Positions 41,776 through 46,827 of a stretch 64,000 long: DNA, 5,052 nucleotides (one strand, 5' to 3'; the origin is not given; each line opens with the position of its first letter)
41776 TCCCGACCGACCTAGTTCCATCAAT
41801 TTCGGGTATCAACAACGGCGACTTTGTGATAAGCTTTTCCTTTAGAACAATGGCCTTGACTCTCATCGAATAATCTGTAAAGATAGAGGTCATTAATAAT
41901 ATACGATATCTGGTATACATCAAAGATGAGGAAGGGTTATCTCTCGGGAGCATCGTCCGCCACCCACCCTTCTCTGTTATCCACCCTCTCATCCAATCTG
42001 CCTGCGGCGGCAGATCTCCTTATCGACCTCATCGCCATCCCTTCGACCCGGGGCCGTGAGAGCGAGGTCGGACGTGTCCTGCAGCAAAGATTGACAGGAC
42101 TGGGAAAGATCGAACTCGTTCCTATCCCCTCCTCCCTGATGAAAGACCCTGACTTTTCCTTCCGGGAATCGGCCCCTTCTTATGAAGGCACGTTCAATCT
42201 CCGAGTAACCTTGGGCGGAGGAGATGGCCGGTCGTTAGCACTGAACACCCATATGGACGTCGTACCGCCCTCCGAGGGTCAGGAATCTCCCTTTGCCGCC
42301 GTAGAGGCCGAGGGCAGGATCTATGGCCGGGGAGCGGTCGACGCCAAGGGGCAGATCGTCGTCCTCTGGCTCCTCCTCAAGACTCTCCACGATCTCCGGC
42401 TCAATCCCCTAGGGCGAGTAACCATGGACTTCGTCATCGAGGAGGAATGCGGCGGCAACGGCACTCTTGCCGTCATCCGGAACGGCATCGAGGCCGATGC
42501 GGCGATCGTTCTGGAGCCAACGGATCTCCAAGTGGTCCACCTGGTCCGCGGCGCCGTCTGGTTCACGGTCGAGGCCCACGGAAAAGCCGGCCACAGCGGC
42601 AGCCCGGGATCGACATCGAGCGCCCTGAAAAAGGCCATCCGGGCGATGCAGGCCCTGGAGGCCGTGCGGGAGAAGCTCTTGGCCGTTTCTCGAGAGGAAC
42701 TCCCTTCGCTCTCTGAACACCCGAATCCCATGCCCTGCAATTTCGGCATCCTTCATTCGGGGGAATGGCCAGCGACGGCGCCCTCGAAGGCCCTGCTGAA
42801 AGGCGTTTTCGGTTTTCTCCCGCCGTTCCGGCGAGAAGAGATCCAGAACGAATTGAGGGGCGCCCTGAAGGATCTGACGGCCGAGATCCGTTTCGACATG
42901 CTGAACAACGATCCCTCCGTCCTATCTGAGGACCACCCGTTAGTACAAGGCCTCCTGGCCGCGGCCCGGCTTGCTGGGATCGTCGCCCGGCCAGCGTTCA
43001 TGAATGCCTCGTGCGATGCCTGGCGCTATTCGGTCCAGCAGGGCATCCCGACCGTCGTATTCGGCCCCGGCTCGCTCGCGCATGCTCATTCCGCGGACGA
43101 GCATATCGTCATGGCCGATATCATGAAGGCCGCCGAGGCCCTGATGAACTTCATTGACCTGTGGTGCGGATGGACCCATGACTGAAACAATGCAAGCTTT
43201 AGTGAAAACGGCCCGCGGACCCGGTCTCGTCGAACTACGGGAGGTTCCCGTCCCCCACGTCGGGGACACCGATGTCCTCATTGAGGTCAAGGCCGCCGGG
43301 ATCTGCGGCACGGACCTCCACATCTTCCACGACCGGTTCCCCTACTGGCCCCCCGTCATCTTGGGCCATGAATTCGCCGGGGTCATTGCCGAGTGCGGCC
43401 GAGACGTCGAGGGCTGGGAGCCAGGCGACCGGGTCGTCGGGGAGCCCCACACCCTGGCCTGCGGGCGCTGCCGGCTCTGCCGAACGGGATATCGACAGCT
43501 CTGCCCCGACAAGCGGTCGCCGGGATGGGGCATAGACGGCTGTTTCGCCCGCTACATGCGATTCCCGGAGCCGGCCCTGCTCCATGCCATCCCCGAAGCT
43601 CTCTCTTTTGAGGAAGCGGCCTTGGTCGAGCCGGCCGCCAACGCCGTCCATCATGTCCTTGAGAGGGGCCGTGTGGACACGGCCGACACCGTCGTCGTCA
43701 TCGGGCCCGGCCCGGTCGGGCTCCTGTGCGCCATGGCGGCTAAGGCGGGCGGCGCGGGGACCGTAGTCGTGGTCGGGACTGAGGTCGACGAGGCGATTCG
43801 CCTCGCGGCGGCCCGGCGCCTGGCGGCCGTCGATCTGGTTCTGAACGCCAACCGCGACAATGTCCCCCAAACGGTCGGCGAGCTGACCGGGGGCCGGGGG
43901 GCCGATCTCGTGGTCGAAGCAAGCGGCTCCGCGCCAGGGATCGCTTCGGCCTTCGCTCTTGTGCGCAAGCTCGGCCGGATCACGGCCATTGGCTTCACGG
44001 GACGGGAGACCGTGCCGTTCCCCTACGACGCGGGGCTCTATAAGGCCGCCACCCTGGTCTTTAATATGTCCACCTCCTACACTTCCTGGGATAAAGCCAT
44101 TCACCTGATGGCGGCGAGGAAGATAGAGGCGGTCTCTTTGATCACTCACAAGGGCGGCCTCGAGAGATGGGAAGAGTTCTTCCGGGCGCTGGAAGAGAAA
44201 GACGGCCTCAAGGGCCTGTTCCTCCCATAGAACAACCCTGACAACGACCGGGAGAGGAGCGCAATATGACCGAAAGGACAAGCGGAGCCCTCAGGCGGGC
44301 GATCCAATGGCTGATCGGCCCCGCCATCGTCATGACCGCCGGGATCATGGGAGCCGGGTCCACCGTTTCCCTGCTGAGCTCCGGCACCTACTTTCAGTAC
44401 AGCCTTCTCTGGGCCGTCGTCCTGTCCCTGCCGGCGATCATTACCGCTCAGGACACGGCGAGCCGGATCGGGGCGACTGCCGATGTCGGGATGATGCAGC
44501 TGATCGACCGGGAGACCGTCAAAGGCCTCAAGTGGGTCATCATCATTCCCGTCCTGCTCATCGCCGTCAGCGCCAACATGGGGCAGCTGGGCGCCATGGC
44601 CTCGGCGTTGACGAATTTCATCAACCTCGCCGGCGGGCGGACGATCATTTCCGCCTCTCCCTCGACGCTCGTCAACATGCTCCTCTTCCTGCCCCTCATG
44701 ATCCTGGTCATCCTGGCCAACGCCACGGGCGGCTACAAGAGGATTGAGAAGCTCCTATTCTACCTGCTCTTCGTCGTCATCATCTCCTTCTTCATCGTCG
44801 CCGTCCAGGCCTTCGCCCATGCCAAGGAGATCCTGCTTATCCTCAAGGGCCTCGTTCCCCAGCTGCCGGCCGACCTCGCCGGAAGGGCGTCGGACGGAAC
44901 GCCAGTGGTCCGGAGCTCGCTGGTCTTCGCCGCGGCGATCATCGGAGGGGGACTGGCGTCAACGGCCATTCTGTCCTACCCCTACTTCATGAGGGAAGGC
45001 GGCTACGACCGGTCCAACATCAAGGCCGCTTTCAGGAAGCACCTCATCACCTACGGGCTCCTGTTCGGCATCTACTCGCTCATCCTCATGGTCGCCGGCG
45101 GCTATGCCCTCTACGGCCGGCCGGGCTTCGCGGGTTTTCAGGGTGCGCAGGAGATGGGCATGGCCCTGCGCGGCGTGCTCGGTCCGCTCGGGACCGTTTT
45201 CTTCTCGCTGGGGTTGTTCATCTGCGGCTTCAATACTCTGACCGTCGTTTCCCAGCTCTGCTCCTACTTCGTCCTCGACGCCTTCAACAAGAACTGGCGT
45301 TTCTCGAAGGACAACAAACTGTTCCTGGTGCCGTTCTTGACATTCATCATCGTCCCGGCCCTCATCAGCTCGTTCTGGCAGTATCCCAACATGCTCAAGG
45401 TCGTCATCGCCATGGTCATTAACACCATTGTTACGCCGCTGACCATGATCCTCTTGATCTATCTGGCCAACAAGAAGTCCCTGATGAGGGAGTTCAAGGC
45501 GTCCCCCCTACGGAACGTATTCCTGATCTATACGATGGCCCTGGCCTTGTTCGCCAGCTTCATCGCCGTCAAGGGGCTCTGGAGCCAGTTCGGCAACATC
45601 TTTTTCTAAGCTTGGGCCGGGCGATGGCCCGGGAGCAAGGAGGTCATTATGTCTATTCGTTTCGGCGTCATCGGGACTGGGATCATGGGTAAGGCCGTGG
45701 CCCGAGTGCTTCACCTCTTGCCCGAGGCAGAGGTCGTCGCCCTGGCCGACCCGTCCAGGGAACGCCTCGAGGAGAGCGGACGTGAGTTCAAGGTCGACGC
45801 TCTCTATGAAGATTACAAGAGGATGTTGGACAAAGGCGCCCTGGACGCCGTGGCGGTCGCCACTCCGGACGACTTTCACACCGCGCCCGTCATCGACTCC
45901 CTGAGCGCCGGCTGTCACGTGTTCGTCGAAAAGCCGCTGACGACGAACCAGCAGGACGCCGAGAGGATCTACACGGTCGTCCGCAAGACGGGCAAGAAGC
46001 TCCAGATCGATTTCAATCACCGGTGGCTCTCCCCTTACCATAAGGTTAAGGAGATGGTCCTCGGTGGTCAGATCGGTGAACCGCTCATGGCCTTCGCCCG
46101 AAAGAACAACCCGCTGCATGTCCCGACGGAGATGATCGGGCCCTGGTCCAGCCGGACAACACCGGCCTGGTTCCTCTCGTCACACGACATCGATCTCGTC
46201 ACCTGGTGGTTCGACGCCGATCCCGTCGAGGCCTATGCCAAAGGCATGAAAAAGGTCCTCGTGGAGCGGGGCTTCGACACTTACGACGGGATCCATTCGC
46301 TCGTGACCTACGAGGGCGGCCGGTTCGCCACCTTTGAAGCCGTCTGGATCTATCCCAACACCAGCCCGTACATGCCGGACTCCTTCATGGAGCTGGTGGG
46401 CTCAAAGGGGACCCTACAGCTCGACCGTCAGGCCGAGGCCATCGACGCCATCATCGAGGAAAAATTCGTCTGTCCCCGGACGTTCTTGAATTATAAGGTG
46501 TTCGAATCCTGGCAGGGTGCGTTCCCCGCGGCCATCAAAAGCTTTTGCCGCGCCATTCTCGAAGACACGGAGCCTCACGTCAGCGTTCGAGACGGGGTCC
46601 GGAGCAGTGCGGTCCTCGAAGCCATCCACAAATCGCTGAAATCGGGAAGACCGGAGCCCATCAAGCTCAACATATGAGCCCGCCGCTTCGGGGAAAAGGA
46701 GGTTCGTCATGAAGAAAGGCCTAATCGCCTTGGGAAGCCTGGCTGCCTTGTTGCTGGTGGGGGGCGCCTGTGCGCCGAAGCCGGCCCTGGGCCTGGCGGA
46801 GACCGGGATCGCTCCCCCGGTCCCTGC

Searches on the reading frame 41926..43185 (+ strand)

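Call 9: search_protein_families(library=pfam, proteins=[window:41926-43185:+], max_evalue=0.001)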
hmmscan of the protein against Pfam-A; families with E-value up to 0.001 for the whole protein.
window:41926-43185:+ (419 aa): 2 families
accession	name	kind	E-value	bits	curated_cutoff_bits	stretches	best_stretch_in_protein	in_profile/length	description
PF01546.33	Peptidase_M20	-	5e-34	118.4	24.6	1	105-410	1-204/206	Peptidase family M20/M25/M40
PF07687.19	M20_dimer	-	8.1e-13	48.7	21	1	208-319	4-104/107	Peptidase dimerisation domain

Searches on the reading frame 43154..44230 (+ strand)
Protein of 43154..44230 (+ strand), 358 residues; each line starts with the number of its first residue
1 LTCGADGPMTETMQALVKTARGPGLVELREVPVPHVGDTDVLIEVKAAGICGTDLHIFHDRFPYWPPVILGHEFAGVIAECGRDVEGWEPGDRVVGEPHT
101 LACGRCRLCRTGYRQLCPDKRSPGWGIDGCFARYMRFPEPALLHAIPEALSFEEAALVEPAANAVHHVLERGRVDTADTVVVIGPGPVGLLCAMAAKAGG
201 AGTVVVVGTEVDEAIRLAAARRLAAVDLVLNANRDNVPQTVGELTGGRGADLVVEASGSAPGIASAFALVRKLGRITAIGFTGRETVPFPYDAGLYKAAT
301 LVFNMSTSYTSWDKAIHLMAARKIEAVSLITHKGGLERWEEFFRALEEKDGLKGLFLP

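Call 9: search_protein_families(library=pfam, proteins=[window:43154-44230:+], max_evalue=0.001)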
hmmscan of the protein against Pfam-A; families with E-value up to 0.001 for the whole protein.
window:43154-44230:+ (358 aa): 3 families
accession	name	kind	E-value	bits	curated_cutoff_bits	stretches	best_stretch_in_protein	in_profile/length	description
PF08240.17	ADH_N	-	4e-30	104.6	23.5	1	37-147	1-103/104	Alcohol dehydrogenase GroES-like domain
PF00107.32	ADH_zinc_N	-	8.6e-18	65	31.8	1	187-320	1-128/129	Zinc-binding dehydrogenase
PF16912.11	Glu_dehyd_C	-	7.3e-09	35.8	34.9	1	157-345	12-200/211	Glucose dehydrogenase C-terminus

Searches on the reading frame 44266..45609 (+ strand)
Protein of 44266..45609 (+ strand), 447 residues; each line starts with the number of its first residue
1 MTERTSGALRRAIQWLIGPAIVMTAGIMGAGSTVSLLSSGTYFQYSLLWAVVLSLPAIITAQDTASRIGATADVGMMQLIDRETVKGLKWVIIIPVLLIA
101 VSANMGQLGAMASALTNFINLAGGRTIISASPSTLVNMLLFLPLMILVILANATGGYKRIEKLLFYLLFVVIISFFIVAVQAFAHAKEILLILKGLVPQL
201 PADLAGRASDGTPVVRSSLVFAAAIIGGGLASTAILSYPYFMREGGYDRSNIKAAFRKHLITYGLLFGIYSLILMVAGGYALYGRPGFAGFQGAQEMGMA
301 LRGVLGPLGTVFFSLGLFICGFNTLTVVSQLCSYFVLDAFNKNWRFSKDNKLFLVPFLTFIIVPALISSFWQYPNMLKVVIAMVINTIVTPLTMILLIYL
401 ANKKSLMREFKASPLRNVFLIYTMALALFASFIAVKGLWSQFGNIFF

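Call 9: search_protein_families(library=pfam, proteins=[window:44266-45609:+], max_evalue=0.001)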
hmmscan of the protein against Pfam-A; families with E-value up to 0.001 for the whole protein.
window:44266-45609:+ (447 aa): 1 family
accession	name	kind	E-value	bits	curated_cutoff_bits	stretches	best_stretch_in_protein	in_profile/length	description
PF01566.24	Nramp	-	3.9e-36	125.3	29.8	1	36-413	4-356/357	Natural resistance-associated macrophage protein-like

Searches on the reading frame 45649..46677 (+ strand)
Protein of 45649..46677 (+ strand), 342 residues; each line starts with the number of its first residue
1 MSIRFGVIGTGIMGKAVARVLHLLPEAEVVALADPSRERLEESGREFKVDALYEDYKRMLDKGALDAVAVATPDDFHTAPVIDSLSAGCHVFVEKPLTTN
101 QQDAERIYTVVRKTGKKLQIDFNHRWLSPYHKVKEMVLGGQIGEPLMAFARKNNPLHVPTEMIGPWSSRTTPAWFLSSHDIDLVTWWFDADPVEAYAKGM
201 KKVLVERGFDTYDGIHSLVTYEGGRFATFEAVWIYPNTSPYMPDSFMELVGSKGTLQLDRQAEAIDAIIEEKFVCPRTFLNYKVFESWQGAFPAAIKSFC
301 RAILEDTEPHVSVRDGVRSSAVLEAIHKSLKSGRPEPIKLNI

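Call 9: search_protein_families(library=pfam, proteins=[window:45649-46677:+], max_evalue=0.001)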
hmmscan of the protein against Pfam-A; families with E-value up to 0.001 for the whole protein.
window:45649-46677:+ (342 aa): 3 families
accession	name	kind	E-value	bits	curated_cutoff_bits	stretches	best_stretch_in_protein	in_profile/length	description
PF01408.29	GFO_IDH_MocA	-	3.4e-28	99.2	24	1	3-122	1-120/120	Oxidoreductase family, NAD-binding Rossmann fold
PF02894.22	GFO_IDH_MocA_C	-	2.1e-19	70.6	22.9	1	134-339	1-217/218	Oxidoreductase family, C-terminal alpha/beta domain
PF22725.1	GFO_IDH_MocA_C3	-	1.1e-13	51.7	27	1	130-256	1-123/124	GFO/IDH/MocA C-terminal domain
